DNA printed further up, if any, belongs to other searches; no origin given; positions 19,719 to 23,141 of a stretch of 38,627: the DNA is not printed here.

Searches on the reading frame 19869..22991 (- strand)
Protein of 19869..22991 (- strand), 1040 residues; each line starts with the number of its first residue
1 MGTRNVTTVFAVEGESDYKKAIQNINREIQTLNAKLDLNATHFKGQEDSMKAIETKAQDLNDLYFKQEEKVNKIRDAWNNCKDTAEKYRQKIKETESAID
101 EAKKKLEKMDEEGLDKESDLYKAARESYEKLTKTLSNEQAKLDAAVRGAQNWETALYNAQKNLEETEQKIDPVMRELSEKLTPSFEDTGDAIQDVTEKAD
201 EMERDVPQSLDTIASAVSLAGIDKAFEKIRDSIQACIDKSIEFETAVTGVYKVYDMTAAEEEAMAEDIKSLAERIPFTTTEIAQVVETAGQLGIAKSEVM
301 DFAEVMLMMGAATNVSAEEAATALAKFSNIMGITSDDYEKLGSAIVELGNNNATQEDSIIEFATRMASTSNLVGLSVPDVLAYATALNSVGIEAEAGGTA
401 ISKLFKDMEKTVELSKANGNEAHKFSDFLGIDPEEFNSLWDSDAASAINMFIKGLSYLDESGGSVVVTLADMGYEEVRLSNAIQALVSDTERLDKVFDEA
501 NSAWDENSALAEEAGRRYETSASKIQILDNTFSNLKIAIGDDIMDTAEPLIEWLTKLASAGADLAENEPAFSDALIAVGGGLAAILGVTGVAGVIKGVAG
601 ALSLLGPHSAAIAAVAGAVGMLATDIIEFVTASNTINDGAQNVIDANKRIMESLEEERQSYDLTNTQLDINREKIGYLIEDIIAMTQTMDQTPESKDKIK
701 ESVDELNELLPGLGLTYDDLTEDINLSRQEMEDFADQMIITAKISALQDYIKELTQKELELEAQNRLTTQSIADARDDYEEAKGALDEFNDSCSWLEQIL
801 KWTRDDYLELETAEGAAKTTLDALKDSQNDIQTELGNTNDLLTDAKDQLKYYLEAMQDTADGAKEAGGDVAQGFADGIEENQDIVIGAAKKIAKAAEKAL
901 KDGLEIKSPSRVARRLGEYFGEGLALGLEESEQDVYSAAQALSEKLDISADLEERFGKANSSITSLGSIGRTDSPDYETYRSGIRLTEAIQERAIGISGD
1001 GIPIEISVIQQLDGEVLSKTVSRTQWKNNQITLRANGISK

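Call 97: search_protein_families(library=pfam, max_evalue=0.001, proteins=[window:19869-22991:-])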
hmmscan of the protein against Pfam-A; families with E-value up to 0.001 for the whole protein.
window:19869-22991:- (1040 aa): 2 families
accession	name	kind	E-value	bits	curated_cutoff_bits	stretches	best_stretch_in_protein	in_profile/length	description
PF10145.14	PhageMin_Tail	-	1.6e-27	97.2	33.2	1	266-460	2-189/201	Phage-related minor tail protein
PF05335.18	DUF745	-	0.00042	20.5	33.3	0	86-181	65-159/183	Protein of unknown function (DUF745)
